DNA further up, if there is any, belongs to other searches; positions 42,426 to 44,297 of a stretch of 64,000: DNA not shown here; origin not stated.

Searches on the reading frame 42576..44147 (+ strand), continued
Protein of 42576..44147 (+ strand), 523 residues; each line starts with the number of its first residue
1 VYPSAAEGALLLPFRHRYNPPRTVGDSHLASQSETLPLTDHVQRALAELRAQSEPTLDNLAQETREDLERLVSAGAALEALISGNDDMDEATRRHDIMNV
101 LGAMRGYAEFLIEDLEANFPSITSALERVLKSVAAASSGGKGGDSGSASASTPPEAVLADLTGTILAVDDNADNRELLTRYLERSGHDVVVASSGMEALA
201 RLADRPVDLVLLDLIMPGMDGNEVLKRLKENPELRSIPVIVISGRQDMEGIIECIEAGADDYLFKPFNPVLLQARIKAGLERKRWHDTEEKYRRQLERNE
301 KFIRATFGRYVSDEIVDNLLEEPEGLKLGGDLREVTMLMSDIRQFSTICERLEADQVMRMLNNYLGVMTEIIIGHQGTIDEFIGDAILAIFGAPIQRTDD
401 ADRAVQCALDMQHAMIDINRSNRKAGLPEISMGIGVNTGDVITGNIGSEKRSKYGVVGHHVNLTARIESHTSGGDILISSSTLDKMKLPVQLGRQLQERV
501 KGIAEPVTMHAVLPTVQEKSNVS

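Call 63: search_protein_families(library=pfam, proteins=[L082:2874-4811:+, L081:2689-3312:+, L082:2-919:-, L082:4818-5360:-, P0150, P0143, P0175, P0127], max_evalue=0.01)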
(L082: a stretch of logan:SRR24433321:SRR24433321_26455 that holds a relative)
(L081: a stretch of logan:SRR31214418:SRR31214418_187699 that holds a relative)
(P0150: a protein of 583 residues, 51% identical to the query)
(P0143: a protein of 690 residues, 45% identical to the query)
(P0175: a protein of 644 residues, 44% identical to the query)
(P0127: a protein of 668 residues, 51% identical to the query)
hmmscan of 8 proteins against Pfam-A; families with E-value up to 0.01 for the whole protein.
L082:2874-4811:+ (645 aa): 0 families

L081:2689-3312:+ (208 aa): 1 family
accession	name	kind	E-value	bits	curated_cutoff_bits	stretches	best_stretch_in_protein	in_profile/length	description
PF03682.18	UPF0158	-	0.0065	16.9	21.1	1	57-142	47-129/157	Uncharacterised protein family (UPF0158)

L082:2-919:- (306 aa): 6 families
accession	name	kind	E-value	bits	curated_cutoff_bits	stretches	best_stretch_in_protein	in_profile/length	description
PF00027.35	cNMP_binding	-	6.1e-21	74.6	27.5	1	185-270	2-87/89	Cyclic nucleotide-binding domain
PF14559.12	TPR_19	-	2.4e-06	28.2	25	1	21-71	1-51/68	Tetratricopeptide repeat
PF13428.12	TPR_14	-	5.9e-06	26.9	23.5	0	15-53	5-43/44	Tetratricopeptide repeat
PF03704.23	BTAD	-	0.00051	20.9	22.1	1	11-71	62-122/146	Bacterial transcriptional activator domain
PF07719.23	TPR_2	-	0.001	19.4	27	0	14-44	4-34/34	Tetratricopeptide repeat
PF14561.12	TPR_20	-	0.0096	16.7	25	0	27-106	4-86/90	Tetratricopeptide repeat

L082:4818-5360:- (180 aa): 1 family
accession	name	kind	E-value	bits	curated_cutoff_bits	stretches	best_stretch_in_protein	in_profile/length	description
PF00015.26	MCPsignal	-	2.6e-37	128.8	34.6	1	1-117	42-172/172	Methyl-accepting chemotaxis protein (MCP) signalling domain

P0150 (583 aa): 3 families
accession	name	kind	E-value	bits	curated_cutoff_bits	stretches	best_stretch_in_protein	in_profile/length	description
PF00072.30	Response_reg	-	2.3e-27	95.8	30.2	1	116-229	2-110/111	Response regulator receiver domain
PF00211.25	Guanylate_cyc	-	4.7e-23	82.2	21.9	1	285-455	6-172/183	Adenylate and Guanylate cyclase catalytic domain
PF00512.31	HisKA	-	2.5e-07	31.1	26.9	1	9-60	9-53/66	His Kinase A (phospho-acceptor) domain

P0143 (690 aa): 5 families
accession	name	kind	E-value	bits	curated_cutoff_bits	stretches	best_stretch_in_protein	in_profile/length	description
PF00072.30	Response_reg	-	3.1e-31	108.3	30.2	1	214-324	2-110/111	Response regulator receiver domain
PF00512.31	HisKA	-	9.7e-30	102.9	26.9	2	33-101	1-66/66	His Kinase A (phospho-acceptor) domain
PF00211.25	Guanylate_cyc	-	5.3e-28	98.3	21.9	1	387-550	6-165/183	Adenylate and Guanylate cyclase catalytic domain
PF20274.4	cREC_REC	-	0.0024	18.9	27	1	214-285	3-65/88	Cyclic-phosphate processing Receiver domain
PF08066.17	PMC2NT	-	0.0036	18.3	23.3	0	151-195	29-77/91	PMC2NT (NUC016) domain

P0175 (644 aa): 4 families
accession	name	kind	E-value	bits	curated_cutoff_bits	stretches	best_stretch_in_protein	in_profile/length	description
PF00072.30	Response_reg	-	6.4e-30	104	30.2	1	167-277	2-110/111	Response regulator receiver domain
PF00211.25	Guanylate_cyc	-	1.2e-24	87.4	21.9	1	340-495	6-156/183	Adenylate and Guanylate cyclase catalytic domain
PF00512.31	HisKA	-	7.1e-20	71.3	26.9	2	8-68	6-65/66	His Kinase A (phospho-acceptor) domain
PF23198.2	PDE8A_N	-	0.00059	20.2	29.6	1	165-261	12-112/147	PDE8A-like, N-terminal domain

P0127 (668 aa): 3 families
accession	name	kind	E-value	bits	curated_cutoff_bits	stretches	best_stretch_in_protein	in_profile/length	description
PF00072.30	Response_reg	-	7e-28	97.5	30.2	1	192-303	1-110/111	Response regulator receiver domain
PF00211.25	Guanylate_cyc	-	2.2e-27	96.3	21.9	1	360-524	7-161/183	Adenylate and Guanylate cyclase catalytic domain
PF00512.31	HisKA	-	4.1e-07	30.4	26.9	1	97-154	5-57/66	His Kinase A (phospho-acceptor) domain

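Call 64: find_encoding_contigs(protein=P0143, flank=7000, max_places=2)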
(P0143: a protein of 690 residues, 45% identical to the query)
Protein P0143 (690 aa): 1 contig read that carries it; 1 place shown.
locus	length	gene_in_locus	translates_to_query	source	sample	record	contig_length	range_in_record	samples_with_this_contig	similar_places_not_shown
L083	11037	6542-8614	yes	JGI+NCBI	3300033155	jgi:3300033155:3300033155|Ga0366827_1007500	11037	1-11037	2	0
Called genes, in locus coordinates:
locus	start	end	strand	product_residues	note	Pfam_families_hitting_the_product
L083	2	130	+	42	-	?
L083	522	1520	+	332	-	PF01597:GCV_H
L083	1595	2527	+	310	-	PF01597:GCV_H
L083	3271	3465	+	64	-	-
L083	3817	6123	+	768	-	PF00512:HisKA, PF02518:HATPase_c, PF00072:Response_reg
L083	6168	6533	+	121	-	PF00072:Response_reg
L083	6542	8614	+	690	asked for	PF00512:HisKA, PF00072:Response_reg, PF00211:Guanylate_cyc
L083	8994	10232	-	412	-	PF00534:Glycos_transf_1, PF13692:Glyco_trans_1_4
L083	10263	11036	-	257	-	?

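Call 65: find_encoding_contigs(protein=P0175, flank=7000, max_places=2)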
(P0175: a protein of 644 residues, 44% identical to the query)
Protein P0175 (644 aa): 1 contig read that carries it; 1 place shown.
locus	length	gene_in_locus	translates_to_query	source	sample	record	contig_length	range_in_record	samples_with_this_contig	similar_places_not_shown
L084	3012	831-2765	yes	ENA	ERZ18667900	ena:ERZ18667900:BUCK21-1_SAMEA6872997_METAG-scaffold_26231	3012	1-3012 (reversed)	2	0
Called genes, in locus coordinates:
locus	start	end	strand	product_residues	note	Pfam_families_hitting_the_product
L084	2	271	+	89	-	?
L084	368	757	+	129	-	PF00072:Response_reg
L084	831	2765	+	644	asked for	PF00512:HisKA, PF00072:Response_reg, PF00211:Guanylate_cyc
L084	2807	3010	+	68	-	?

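Call 66: find_encoding_contigs(protein=P0127, flank=7000, max_places=2)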
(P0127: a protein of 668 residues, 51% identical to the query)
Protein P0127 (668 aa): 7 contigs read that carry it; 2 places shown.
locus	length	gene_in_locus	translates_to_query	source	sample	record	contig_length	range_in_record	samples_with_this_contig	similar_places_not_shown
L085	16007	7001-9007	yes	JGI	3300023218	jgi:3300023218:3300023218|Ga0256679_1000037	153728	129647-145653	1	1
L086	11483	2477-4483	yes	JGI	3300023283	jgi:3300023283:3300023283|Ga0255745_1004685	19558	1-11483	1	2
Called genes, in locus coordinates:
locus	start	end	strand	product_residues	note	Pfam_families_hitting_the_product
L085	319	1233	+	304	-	PF00160:Pro_isomerase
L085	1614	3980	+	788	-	-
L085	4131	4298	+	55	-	-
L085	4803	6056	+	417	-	PF01610:DDE_Tnp_ISL3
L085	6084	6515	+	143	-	PF07963:N_methyl, PF00114:Pilin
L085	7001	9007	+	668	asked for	PF00512:HisKA (weak), PF00072:Response_reg, PF00211:Guanylate_cyc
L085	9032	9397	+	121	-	PF00072:Response_reg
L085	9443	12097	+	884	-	PF00672:HAMP, PF00512:HisKA, PF02518:HATPase_c, PF13589:HATPase_c_3 (weak), PF00072:Response_reg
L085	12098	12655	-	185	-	-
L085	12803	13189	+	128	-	PF11750:DUF3307 (weak)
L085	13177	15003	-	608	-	PF00027:cNMP_binding, PF24179:NTE_Ploop, PF01734:Patatin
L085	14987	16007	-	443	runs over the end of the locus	PF00005:ABC_tran, PF02463:SMC_N (weak), PF13481:AAA_25 (faint), PF13304:AAA_21 (weak), PF13185:GAF_2, PF01590:GAF, PF13492:GAF_3 (weak)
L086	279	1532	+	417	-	PF01610:DDE_Tnp_ISL3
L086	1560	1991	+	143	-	PF07963:N_methyl, PF00114:Pilin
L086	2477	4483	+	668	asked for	PF00512:HisKA (weak), PF00072:Response_reg, PF00211:Guanylate_cyc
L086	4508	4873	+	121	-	PF00072:Response_reg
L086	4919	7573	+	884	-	PF00672:HAMP, PF00512:HisKA, PF02518:HATPase_c, PF13589:HATPase_c_3 (weak), PF00072:Response_reg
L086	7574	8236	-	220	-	-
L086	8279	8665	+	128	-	PF11750:DUF3307 (weak)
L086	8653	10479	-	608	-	PF00027:cNMP_binding, PF24179:NTE_Ploop, PF01734:Patatin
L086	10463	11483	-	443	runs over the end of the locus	PF00005:ABC_tran, PF02463:SMC_N (weak), PF13481:AAA_25 (faint), PF13304:AAA_21 (weak), PF13185:GAF_2, PF01590:GAF, PF13492:GAF_3 (weak)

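Call 67: find_encoding_contigs(protein=P0130, flank=7000, max_places=2)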
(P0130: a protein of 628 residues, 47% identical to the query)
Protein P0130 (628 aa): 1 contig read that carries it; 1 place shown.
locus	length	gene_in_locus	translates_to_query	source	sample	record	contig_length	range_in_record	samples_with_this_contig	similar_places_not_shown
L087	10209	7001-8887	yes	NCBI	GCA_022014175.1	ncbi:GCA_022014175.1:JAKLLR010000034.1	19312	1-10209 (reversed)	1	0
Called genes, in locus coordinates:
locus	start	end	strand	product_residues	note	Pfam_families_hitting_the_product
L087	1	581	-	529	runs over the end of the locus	PF00115:COX1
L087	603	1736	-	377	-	PF02790:COX2_TM, PF00116:COX2, PF00034:Cytochrom_C, PF13442:Cytochrome_CBB3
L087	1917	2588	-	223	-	PF01656:CbiA, PF13500:AAA_26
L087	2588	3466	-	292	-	PF13489:Methyltransf_23, PF08241:Methyltransf_11, PF08242:Methyltransf_12, PF13649:Methyltransf_25, PF13847:Methyltransf_31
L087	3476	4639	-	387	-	PF00155:Aminotran_1_2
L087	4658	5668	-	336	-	PF04055:Radical_SAM, PF06968:BATS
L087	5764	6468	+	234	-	PF18912:DZR_2, PF00156:Pribosyltran (weak)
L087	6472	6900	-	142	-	PF11969:DcpS_C, PF01230:HIT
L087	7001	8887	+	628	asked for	PF00512:HisKA (faint), PF00072:Response_reg, PF00211:Guanylate_cyc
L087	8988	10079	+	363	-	PF25919:BSH_CusB (faint), PF25917:BSH_RND, PF25973:BSH_CzcB (weak), PF25984:BSH_YknX (faint), PF25954:Beta-barrel_RND_2, PF25967:RND-MFP_C (weak)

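Call 68: find_encoding_contigs(protein=P0144, flank=7000, max_places=2)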
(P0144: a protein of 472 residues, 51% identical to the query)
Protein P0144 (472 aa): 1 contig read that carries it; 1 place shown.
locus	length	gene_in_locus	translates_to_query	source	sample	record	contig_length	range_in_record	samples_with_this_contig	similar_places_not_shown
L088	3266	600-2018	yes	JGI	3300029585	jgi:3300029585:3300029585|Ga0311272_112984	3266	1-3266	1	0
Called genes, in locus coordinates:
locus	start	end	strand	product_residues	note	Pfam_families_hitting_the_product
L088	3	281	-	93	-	?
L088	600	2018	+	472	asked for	PF00072:Response_reg, PF00211:Guanylate_cyc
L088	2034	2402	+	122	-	PF00072:Response_reg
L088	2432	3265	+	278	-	?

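Call 69: find_encoding_contigs(protein=P0154, flank=7000, max_places=2)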
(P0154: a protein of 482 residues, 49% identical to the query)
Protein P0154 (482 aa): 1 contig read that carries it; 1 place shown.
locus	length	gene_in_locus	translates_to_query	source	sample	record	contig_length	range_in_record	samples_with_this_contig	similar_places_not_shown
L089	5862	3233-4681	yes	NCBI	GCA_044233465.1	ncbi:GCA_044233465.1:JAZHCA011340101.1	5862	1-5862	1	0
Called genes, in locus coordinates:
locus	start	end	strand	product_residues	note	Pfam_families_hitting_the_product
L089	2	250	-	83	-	?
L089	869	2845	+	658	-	PF08447:PAS_3, PF00512:HisKA, PF02518:HATPase_c, PF00072:Response_reg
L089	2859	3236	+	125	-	PF00072:Response_reg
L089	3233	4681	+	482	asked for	PF00072:Response_reg, PF00211:Guanylate_cyc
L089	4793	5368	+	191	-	PF00027:cNMP_binding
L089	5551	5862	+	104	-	?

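Call 71: search_protein_families(library=pfam, proteins=[P0144, P0154, P0140, P0158, P0173, L089:4793-5368:+, L088:2432-3265:+, P0131, P0122, P0125], max_evalue=0.01)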
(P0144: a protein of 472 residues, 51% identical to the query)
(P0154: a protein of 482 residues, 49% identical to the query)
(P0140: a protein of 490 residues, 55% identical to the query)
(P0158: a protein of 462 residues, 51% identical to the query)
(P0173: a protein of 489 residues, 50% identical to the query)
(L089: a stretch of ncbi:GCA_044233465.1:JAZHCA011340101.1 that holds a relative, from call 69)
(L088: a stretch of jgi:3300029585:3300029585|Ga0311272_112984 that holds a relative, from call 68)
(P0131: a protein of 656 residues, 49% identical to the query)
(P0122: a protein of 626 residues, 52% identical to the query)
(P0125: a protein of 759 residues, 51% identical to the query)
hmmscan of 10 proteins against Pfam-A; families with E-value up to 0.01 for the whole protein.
P0144 (472 aa): 2 families
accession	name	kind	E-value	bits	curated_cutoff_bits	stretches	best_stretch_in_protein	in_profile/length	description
PF00211.25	Guanylate_cyc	-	1.1e-26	93.9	21.9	1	169-349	6-181/183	Adenylate and Guanylate cyclase catalytic domain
PF00072.30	Response_reg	-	1.5e-23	83.5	30.2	1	4-113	2-110/111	Response regulator receiver domain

P0154 (482 aa): 3 families
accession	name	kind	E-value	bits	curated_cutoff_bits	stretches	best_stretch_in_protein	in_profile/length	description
PF00072.30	Response_reg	-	3.3e-33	114.6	30.2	1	9-119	2-110/111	Response regulator receiver domain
PF00211.25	Guanylate_cyc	-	8.6e-27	94.3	21.9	1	175-330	6-156/183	Adenylate and Guanylate cyclase catalytic domain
PF07238.19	PilZ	-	0.003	18.3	22.5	1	391-473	17-100/102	PilZ domain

P0140 (490 aa): 3 families
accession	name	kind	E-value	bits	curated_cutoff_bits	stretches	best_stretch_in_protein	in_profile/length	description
PF00072.30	Response_reg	-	1.9e-31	108.9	30.2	1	9-119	2-110/111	Response regulator receiver domain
PF00211.25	Guanylate_cyc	-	1.5e-21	77.2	21.9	1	183-334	7-153/183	Adenylate and Guanylate cyclase catalytic domain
PF20161.5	VpsR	-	0.0035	17.5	23.7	1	4-113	9-114/121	VpsR domain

P0158 (462 aa): 2 families
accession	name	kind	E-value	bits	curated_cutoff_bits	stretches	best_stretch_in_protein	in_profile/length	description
PF00072.30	Response_reg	-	7.2e-29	100.6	30.2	1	7-118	1-110/111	Response regulator receiver domain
PF00211.25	Guanylate_cyc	-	1e-23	84.3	21.9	1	169-322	8-156/183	Adenylate and Guanylate cyclase catalytic domain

P0173 (489 aa): 2 families
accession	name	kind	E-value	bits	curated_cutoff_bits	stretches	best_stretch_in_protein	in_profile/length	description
PF00211.25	Guanylate_cyc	-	2.8e-28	99.2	21.9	1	188-366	6-179/183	Adenylate and Guanylate cyclase catalytic domain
PF00072.30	Response_reg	-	1.1e-23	84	30.2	1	8-111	1-104/111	Response regulator receiver domain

L089:4793-5368:+ (191 aa): 1 family
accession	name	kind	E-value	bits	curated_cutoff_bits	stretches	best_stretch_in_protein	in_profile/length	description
PF00027.35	cNMP_binding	-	1.2e-20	73.7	27.5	1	8-93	2-88/89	Cyclic nucleotide-binding domain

L088:2432-3265:+ (278 aa): 1 family
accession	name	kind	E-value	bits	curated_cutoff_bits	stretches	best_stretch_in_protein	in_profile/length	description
PF00672.30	HAMP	-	4.7e-11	43.3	25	1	202-249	4-51/53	HAMP domain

P0131 (656 aa): 3 families
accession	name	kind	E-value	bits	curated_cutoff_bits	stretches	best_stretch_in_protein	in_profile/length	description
PF00072.30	Response_reg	-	4.2e-28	98.2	30.2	1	183-294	1-110/111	Response regulator receiver domain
PF00211.25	Guanylate_cyc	-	4.3e-28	98.6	21.9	1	351-520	7-172/183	Adenylate and Guanylate cyclase catalytic domain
PF00512.31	HisKA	-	4.4e-11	43.1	26.9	2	85-144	7-58/66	His Kinase A (phospho-acceptor) domain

P0122 (626 aa): 2 families
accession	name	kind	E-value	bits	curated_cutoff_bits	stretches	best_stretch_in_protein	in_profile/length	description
PF00072.30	Response_reg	-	1.2e-58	196.5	30.2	2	9-121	1-111/111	Response regulator receiver domain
PF00211.25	Guanylate_cyc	-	3.3e-28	99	21.9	1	317-493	8-179/183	Adenylate and Guanylate cyclase catalytic domain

P0125 (759 aa): 6 families
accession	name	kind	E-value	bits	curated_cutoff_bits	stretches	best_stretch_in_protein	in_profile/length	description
PF00072.30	Response_reg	-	2e-58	195.8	30.2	2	5-116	1-109/111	Response regulator receiver domain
PF00211.25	Guanylate_cyc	-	4.6e-28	98.5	21.9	1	463-638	9-179/183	Adenylate and Guanylate cyclase catalytic domain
PF01627.28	Hpt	-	4.7e-08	33.6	24.6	1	179-260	2-83/84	Hpt domain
PF20274.4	cREC_REC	-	2.2e-06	28.7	27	1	287-356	3-63/88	Cyclic-phosphate processing Receiver domain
PF23198.2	PDE8A_N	-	3.6e-06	27.4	29.6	1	23-90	31-98/147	PDE8A-like, N-terminal domain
PF20161.5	VpsR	-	0.0089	16.2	23.7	0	285-384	12-107/121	VpsR domain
